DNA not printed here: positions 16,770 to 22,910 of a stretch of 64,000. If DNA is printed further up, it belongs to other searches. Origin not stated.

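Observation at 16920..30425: Divergent pair of ~1900 aa repeat adhesins with type-B T9SS CTDs bracketing an SGNH esterase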

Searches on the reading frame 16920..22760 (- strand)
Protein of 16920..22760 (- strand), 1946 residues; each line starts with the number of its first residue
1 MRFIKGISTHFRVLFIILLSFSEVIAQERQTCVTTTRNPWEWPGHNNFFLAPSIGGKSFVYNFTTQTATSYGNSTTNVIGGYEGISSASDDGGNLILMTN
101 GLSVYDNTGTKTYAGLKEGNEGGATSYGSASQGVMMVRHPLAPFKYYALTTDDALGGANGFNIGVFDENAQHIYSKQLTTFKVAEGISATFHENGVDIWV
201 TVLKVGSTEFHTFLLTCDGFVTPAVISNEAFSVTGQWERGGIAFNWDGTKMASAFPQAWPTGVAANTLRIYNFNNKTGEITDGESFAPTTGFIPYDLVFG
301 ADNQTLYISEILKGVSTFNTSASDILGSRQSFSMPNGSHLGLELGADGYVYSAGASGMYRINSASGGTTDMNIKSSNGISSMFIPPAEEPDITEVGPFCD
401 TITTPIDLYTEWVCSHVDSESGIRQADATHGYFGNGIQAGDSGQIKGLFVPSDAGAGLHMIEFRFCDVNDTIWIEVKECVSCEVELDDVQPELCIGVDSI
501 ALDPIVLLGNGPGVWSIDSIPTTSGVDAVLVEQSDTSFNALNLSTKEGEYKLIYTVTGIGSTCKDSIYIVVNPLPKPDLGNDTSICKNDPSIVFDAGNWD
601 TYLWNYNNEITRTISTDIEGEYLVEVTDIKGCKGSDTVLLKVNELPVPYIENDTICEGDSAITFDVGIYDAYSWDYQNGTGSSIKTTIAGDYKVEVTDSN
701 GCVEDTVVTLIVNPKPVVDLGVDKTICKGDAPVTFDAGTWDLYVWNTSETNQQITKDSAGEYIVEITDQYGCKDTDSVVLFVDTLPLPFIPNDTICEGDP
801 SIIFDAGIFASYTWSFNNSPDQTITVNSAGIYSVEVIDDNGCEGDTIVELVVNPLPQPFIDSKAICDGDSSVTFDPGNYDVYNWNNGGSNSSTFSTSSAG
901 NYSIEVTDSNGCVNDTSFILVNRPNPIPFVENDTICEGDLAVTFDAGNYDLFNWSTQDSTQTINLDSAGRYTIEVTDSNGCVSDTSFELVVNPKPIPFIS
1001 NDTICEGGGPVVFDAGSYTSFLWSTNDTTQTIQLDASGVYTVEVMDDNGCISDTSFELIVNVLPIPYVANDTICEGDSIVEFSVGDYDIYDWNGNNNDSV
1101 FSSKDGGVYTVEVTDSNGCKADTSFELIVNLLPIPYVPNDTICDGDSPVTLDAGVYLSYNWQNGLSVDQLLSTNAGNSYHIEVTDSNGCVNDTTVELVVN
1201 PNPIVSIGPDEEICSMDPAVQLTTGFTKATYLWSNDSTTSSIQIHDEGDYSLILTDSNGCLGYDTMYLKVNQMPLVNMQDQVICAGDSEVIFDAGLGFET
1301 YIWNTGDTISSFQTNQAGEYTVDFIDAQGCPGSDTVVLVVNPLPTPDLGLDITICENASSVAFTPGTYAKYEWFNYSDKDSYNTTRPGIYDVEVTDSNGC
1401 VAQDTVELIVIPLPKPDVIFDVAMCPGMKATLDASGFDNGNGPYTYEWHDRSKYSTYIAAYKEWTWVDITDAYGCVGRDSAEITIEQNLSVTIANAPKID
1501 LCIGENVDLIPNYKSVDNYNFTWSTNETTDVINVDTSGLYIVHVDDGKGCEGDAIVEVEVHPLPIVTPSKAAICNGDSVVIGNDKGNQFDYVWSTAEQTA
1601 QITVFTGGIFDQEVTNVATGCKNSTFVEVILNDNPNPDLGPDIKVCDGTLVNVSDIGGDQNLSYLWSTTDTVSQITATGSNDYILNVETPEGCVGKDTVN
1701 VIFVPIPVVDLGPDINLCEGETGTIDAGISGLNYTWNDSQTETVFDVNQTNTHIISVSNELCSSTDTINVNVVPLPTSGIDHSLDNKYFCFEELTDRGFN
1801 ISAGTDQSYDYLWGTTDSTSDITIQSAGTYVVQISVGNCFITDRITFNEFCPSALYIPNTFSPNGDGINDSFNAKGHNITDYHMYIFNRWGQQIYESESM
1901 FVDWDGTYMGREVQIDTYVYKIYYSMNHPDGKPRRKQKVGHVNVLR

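Call 6: search_protein_families(library=pfam, proteins=[window:16920-22760:-], max_evalue=0.01)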
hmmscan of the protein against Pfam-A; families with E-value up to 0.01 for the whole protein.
window:16920-22760:- (1946 aa): 6 families
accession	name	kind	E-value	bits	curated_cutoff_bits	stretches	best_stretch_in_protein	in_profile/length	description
PF13585.12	CHU_C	-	4.6e-15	55.9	27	1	1857-1927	3-73/86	CHU_C Type IX secretion signal domain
PF06832.18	BiPBP_C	-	7.3e-09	35.9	26.8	0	1027-1053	61-87/90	Penicillin-Binding Protein C-terminus Family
PF11465.14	Receptor_2B4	-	7.8e-08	32.9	21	0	959-991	74-106/108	Natural killer cell receptor 2B4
PF19081.6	Ig_7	-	1.2e-07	32.3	27.3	0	1024-1064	44-84/84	Ig-like domain CHU_C associated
PF24312.1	Ig-like_POM152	-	1.1e-05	26.1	27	0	818-845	55-82/89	Nucleoporin POM152, Ig-like domain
PF16277.11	DUF4926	-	0.00058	19.7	29.1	0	1036-1051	29-44/57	Domain of unknown function (DUF4926)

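Call 7: search_protein_families(library=ncbifam, proteins=[window:16920-22760:-], max_evalue=0.01)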
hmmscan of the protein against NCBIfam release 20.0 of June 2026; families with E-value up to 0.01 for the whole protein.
window:16920-22760:- (1946 aa): 1 family
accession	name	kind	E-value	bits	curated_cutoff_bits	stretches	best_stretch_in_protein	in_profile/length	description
TIGR04131.1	Bac_Flav_CTERM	domain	9.2e-15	54.6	35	1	1857-1936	3-75/85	T9SS type B sorting domain-containing protein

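Call 78: list_cluster_members(proteins=[window:16920-22757:-, window:24732-30422:+])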
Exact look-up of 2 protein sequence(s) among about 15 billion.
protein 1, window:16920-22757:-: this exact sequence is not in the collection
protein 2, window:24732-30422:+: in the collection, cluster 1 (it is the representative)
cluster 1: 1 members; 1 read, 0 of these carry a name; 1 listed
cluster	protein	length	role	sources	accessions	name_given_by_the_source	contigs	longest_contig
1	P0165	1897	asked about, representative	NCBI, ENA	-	-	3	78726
